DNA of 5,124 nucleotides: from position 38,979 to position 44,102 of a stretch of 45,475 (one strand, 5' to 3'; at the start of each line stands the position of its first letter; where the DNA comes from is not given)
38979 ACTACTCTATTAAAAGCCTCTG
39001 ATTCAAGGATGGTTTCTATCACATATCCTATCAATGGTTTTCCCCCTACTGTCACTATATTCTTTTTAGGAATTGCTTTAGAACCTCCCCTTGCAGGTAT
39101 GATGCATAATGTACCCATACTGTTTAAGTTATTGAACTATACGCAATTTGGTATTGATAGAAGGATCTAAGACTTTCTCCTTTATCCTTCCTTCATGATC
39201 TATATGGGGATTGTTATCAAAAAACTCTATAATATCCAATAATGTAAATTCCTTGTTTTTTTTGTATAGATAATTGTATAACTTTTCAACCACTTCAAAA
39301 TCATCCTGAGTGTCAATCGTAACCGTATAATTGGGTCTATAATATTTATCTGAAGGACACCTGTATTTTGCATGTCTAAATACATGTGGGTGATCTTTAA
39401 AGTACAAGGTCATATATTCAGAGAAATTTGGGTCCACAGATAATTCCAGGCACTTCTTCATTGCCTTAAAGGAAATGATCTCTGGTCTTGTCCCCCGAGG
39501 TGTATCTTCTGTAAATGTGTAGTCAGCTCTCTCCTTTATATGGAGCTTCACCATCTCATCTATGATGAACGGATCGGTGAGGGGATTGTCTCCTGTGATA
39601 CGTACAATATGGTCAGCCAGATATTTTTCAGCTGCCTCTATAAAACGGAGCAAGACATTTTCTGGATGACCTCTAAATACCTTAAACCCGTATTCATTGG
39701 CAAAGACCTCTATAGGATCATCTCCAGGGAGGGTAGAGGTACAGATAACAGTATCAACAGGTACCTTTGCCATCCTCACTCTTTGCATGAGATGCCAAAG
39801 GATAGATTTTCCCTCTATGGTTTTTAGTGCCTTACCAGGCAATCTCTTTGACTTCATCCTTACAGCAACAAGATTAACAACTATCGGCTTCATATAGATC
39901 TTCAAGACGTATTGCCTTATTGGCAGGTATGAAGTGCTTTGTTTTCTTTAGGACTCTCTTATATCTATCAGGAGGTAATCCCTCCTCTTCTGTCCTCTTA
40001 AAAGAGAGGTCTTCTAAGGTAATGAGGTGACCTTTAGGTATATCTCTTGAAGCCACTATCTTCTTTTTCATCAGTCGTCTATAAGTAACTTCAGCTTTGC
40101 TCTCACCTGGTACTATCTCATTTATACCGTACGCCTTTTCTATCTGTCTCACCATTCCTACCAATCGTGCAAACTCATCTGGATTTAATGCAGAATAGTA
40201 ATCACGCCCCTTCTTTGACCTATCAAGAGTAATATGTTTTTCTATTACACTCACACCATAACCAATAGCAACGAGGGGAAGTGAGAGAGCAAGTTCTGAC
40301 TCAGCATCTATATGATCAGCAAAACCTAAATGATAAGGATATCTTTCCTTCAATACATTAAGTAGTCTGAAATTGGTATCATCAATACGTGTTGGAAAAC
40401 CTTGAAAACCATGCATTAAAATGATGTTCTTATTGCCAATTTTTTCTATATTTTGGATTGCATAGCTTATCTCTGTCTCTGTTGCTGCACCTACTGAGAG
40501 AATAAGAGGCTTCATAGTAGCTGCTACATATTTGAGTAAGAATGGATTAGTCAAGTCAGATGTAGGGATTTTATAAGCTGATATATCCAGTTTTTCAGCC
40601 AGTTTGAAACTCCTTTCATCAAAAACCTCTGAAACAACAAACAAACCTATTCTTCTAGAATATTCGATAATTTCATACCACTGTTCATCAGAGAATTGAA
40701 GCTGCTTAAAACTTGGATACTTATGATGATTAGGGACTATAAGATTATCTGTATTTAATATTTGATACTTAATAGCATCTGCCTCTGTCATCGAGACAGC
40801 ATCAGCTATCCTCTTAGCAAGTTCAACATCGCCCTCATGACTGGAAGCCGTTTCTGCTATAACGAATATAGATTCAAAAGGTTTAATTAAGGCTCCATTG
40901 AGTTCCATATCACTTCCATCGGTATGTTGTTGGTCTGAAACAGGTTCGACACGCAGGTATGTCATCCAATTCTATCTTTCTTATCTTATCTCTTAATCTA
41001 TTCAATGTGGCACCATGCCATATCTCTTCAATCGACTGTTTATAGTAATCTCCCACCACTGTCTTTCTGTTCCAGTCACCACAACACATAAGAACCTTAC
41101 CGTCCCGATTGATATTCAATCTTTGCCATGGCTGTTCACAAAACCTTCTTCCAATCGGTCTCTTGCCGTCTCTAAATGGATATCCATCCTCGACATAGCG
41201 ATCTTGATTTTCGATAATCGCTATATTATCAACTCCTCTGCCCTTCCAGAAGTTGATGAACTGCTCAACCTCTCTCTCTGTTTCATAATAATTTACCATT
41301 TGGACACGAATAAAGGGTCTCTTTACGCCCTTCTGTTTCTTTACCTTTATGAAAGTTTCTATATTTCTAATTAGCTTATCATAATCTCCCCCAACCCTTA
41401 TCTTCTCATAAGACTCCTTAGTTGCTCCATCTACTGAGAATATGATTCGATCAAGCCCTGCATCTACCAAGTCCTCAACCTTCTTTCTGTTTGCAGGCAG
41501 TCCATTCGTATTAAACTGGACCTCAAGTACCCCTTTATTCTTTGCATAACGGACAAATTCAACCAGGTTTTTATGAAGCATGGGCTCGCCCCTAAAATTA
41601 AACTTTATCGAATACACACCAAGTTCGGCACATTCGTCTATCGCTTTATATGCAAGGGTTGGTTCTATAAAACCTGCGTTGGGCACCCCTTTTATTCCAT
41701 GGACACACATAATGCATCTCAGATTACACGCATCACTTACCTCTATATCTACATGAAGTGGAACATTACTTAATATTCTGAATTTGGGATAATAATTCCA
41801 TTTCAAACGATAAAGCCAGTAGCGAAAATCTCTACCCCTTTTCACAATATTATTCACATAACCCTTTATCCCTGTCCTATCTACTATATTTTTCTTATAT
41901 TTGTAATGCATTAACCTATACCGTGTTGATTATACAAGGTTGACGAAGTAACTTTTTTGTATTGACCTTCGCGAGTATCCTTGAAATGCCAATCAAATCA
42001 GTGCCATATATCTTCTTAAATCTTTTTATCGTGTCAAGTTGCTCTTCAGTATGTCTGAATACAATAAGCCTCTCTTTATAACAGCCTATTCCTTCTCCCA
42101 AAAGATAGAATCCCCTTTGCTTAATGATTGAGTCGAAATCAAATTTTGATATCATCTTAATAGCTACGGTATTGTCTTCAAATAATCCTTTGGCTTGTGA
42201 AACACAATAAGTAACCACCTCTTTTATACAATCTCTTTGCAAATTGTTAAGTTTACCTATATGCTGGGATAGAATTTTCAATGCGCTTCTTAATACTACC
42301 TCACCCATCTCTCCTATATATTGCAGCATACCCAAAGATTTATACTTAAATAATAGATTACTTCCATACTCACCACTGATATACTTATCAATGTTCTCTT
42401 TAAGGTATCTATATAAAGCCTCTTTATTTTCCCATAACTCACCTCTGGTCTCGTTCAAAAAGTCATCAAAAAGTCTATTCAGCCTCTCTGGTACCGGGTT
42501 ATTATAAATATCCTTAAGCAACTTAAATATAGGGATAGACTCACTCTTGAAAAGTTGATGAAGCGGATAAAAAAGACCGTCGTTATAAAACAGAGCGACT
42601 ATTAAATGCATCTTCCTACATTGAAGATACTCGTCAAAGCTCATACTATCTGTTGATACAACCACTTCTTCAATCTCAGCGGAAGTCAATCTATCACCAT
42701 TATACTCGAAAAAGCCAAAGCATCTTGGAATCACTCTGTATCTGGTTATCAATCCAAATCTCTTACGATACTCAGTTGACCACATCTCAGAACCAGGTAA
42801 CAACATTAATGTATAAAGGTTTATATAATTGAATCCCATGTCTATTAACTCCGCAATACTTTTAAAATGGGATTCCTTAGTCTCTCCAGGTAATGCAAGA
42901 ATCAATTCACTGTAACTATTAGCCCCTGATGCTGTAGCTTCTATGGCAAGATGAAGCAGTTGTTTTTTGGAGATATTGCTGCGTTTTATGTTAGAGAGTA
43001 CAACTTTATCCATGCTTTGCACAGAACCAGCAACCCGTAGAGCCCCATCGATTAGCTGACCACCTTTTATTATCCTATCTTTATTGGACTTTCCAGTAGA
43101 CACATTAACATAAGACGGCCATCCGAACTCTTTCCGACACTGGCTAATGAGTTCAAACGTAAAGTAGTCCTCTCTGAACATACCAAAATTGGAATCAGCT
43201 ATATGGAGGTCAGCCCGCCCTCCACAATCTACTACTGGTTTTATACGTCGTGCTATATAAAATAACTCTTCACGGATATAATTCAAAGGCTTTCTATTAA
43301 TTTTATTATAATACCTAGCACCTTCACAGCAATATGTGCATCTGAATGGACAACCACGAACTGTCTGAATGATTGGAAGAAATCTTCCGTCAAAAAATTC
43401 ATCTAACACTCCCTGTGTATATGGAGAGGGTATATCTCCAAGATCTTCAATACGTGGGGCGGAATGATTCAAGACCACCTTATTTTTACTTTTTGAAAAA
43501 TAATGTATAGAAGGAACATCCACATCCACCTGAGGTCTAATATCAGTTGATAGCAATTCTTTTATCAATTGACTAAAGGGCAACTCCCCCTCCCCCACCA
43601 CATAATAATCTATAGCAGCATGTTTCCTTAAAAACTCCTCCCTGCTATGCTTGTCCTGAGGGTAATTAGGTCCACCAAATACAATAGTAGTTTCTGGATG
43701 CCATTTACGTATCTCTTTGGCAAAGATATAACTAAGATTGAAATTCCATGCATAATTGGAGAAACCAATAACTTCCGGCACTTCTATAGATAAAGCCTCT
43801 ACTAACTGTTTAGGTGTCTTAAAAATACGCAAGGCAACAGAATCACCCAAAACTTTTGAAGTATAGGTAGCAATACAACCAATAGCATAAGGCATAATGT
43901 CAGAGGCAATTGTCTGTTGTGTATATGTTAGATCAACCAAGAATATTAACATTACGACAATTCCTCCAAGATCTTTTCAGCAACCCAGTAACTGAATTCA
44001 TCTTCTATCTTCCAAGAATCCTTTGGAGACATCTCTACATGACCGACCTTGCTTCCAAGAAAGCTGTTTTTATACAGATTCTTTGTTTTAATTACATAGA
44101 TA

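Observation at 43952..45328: GT2-cytidylyltransferase fusion A heads the radical-SAM/NeuB module and is a distant paralogue of fusion B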

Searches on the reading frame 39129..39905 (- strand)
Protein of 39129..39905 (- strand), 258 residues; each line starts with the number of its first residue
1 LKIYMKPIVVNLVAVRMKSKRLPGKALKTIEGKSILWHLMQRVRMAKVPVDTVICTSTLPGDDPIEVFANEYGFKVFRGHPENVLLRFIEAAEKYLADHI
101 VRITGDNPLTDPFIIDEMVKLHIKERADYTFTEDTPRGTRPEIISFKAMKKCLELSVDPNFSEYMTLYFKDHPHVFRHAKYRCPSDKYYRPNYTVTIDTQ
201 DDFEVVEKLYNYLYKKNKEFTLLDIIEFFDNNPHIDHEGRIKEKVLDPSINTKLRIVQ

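Call 5: search_protein_families(library=pfam, proteins=[window:39129-39905:-], max_evalue=0.01)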
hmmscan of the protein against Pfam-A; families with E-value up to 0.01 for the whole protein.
window:39129-39905:- (258 aa): 2 families
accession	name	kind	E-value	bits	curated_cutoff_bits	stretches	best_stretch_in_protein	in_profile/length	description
PF02348.25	CTP_transf_3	-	3.9e-25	89.4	22.6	1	12-214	3-212/217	Cytidylyltransferase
PF12804.13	NTP_transf_3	-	0.00011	22.9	27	1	16-151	11-140/160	MobA-like NTP transferase domain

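Call 13: search_protein_families(library=ncbifam, proteins=[window:39129-39905:-], max_evalue=0.00001)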
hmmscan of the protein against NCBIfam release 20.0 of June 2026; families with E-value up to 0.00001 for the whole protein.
window:39129-39905:- (258 aa): 6 families
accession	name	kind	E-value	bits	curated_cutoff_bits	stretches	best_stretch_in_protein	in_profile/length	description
NF003952.0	PRK05450.1-5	subfamily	2.4e-16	59.6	193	1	12-127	6-121/250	3-deoxy-manno-octulosonate cytidylyltransferase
NF009905.0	PRK13368.1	subfamily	3e-16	59.5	255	1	11-126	5-118/243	3-deoxy-manno-octulosonate cytidylyltransferase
NF003950.0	PRK05450.1-3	subfamily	3.4e-10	39.7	234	1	10-123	4-118/248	3-deoxy-manno-octulosonate cytidylyltransferase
TIGR04321.1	spiroSPASM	subfamily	4e-09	35.7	250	1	31-158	20-150/510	spiro-SPASM protein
NF003948.0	PRK05450.1-1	equivalog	7.4e-07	28.6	281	1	10-124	7-122/248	3-deoxy-manno-octulosonate cytidylyltransferase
TIGR00466.1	kdsB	equivalog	1.3e-06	28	155.2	1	12-121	6-115/241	3-deoxy-manno-octulosonate cytidylyltransferase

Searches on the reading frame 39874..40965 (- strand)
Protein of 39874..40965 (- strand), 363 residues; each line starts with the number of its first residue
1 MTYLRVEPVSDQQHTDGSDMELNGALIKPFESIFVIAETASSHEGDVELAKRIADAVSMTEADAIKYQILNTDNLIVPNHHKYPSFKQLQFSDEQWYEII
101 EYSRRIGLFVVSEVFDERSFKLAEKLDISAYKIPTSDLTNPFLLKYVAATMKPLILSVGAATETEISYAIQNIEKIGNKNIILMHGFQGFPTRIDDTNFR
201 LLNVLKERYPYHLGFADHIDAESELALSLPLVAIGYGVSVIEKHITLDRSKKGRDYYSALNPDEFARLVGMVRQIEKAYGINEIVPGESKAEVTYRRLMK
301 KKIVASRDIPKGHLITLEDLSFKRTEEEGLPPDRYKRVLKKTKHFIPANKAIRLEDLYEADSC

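Call 5: search_protein_families(library=pfam, proteins=[window:39874-40965:-], max_evalue=0.01)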
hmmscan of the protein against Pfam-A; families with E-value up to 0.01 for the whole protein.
window:39874-40965:- (363 aa): 2 families
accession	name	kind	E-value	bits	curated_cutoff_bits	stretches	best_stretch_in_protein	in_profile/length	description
PF03102.20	NeuB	-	2.3e-52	178.3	22.1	1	59-280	7-237/241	NeuB family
PF08666.17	SAF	-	6.8e-06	27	21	1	303-357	4-62/63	SAF domain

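Call 13: search_protein_families(library=ncbifam, proteins=[window:39874-40965:-], max_evalue=0.00001)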
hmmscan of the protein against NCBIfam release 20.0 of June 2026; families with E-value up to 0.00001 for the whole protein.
window:39874-40965:- (363 aa): 5 families
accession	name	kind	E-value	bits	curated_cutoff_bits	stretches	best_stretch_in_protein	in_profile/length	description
TIGR03569.1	NeuB_NnaB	equivalog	4.5e-63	213.3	399.65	1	33-342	1-318/329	N-acetylneuraminate synthase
TIGR03586.1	PseI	equivalog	2.9e-53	181.2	340.25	1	33-344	2-319/327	pseudaminic acid synthase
NF006421.0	PRK08673.1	subfamily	8.6e-07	28.5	335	1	103-280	154-334/338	3-deoxy-7-phosphoheptulonate synthase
NF009933.0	PRK13396.1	subfamily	5.1e-06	25.7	486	1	105-279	163-341/352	3-deoxy-7-phosphoheptulonate synthase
NF009239.0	PRK12595.1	equivalog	7.4e-06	25.2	279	0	103-184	178-259/360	bifunctional 3-deoxy-7-phosphoheptulonate synthase/chorismate mutase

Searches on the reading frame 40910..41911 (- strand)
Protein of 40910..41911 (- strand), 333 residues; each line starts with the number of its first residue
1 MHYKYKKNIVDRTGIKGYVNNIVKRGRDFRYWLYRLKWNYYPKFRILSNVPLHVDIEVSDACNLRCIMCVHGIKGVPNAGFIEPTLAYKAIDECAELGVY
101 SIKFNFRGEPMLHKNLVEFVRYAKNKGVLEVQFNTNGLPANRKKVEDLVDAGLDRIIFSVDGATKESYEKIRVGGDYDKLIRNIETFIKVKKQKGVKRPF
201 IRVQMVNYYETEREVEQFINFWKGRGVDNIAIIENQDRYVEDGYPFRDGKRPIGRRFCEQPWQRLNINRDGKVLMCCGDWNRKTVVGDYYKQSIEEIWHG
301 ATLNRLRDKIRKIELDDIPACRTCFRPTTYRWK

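Call 5: search_protein_families(library=pfam, proteins=[window:40910-41911:-], max_evalue=0.01)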
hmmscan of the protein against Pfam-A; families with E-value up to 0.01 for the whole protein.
window:40910-41911:- (333 aa): 2 families
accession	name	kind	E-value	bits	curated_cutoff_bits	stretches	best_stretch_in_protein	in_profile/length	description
PF04055.27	Radical_SAM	-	2.8e-18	67.1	29.5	1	56-221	1-165/166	Radical SAM superfamily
PF13186.11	SPASM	-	4.6e-14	52.9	21.5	1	258-324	1-66/67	Iron-sulfur cluster-binding domain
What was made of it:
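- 40910..41911 (-): Radical SAM/SPASM enzyme, a conserved cassette partner. Call 5.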

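Call 13: search_protein_families(library=ncbifam, proteins=[window:40910-41911:-], max_evalue=0.00001)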
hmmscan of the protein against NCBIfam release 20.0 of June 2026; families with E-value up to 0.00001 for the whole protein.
window:40910-41911:- (333 aa): 39 families (the best 25 are shown)
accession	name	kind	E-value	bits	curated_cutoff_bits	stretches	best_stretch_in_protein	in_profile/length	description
TIGR04317.1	W_rSAM_matur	equivalog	5.6e-32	111.2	380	1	55-232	7-181/349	tungsten cofactor oxidoreductase radical SAM maturase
TIGR04311.1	rSAM_Geo_metal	subfamily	8.1e-28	97.6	400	1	51-231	2-183/423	radical SAM/SPASM family putative metalloenzyme maturase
TIGR04321.1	spiroSPASM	subfamily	1.9e-26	92.8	250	1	46-300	225-482/510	spiro-SPASM protein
TIGR02668.1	moaA_archaeal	equivalog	7.4e-23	81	325.25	1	54-236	12-187/303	GTP 3',8-cyclase MoaA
NF033640.1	N_Twi_rSAM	subfamily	2.1e-22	79.8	170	2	256-326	3-71/398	twitch domain-containing radical SAM protein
TIGR02666.1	moaA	equivalog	2.1e-21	76.3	284.05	1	56-235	14-192/336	GTP 3',8-cyclase MoaA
NF001199.0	PRK00164.2-1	equivalog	1.1e-20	74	231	1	55-226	15-179/308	GTP 3',8-cyclase MoaA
NF045574.1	sacti_mat_StsB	exception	2.7e-19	69.3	625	1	56-246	100-282/466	StsB family radical SAM/SPASM domain sactipeptide maturase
TIGR04347.1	pseudo_SAM_Halo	equivalog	6.7e-17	61.8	525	1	57-197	43-181/390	TIGR04347 family pseudo-SAM/SPASM protein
TIGR04545.1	rSAM_ahbD_hemeb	equivalog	1.6e-16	60.7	500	1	56-187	4-134/339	heme b synthase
TIGR03962.1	mycofact_rSAM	equivalog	3.5e-15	56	265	1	48-188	8-145/339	mycofactocin radical SAM maturase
TIGR02109.1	PQQ_syn_pqqE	equivalog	7.2e-15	54.8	381.35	1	49-230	4-177/358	pyrroloquinoline quinone biosynthesis protein PqqE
TIGR04054.1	rSAM_NirJ1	equivalog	2.4e-14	52.8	650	1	55-210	39-189/387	putative heme d1 biosynthesis radical SAM protein NirJ1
TIGR04303.1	GeoRSP_rSAM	equivalog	4e-14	52.9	400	1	50-229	3-171/325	GeoRSP system radical SAM/SPASM protein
NF045646.2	rSAM_Se_TrsS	equivalog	9.8e-14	50.7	490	1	56-185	90-220/441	radical SAM (seleno)protein TrsS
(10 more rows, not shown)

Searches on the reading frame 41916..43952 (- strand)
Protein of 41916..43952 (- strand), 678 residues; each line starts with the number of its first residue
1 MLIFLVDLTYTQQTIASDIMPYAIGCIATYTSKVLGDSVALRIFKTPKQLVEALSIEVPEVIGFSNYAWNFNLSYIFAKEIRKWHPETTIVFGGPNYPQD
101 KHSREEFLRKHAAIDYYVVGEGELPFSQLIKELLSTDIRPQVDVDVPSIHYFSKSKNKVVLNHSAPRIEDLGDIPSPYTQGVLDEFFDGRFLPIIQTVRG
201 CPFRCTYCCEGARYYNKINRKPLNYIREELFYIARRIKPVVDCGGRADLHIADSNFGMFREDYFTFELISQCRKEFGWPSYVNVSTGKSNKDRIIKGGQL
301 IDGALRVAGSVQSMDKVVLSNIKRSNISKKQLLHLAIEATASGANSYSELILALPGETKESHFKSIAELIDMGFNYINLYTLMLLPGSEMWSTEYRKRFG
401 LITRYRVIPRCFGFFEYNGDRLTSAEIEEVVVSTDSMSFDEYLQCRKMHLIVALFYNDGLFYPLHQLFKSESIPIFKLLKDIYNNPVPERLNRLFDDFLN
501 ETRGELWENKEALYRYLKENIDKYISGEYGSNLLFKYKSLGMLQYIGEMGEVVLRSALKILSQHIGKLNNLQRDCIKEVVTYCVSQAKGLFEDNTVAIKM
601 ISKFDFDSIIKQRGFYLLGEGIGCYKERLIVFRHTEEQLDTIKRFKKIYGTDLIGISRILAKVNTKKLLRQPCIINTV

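Call 5: search_protein_families(library=pfam, proteins=[window:41916-43952:-], max_evalue=0.01)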
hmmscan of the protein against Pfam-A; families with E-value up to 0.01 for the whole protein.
window:41916-43952:- (678 aa): 2 families
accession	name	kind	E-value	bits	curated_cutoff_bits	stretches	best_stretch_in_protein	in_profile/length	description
PF02310.24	B12-binding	-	3.5e-10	40.2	32.1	1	14-129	7-120/121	B12 binding domain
PF04055.27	Radical_SAM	-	1.1e-07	32.7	29.5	1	196-361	2-158/166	Radical SAM superfamily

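Call 13: search_protein_families(library=ncbifam, proteins=[window:41916-43952:-], max_evalue=0.00001)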
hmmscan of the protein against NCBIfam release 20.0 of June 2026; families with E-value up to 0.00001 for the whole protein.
window:41916-43952:- (678 aa): 10 families
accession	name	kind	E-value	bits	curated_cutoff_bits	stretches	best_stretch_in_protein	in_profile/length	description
NF033712.0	B12_rSAM_KedN5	subfamily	7.7e-47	159.8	700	1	18-403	14-398/624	KedN5 family methylcobalamin-dependent radical SAM C-methyltransferase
NF038361.1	rSAM_Sden_1168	equivalog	4e-16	58.7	575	1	58-393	140-472/560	Sden_1168 family B12-binding radical SAM P-methyltransferase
TIGR03975.1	rSAM_ocin_1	subfamily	1.3e-13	50.3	281.85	1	50-236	120-308/606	RiPP maturation radical SAM C-methyltransferase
TIGR04013.1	B12_SAM_MJ_1487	hypoth_equivalog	1.5e-12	47.1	251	1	49-209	33-168/382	TIGR04013 family B12-binding domain/radical SAM domain-containing protein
TIGR02026.1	BchE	equivalog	2.9e-10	39.6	481.35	1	48-226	53-228/497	magnesium-protoporphyrin IX monomethyl ester anaerobic oxidative cyclase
NF050148.1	rSAM_ApyD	equivalog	4.1e-10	38.7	750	1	52-213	68-220/645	RiPP biosynthesis radical SAM protein ApyD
TIGR04479.1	bcpD_PhpK_rSAM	subfamily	2.9e-08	32.6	600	1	78-366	131-403/504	PhpK family radical SAM P-methyltransferase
TIGR03471.1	HpnJ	equivalog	3e-08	33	577.6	1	70-393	80-386/472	hopanoid biosynthesis associated radical SAM protein HpnJ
TIGR04072.2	rSAM_ladder_B12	equivalog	3.8e-08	32.4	360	1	78-374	90-351/443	lipid biosynthesis B12-binding/radical SAM protein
TIGR04367.1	HpnR_B12_rSAM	equivalog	4.6e-06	25.4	650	0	46-235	48-229/490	hopanoid C-3 methylase HpnR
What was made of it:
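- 41916..43952 (-): B12-binding radical SAM (KedN5-like C-methyltransferase), overlapping fusion A by 1 nt. Calls 5 and 13.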
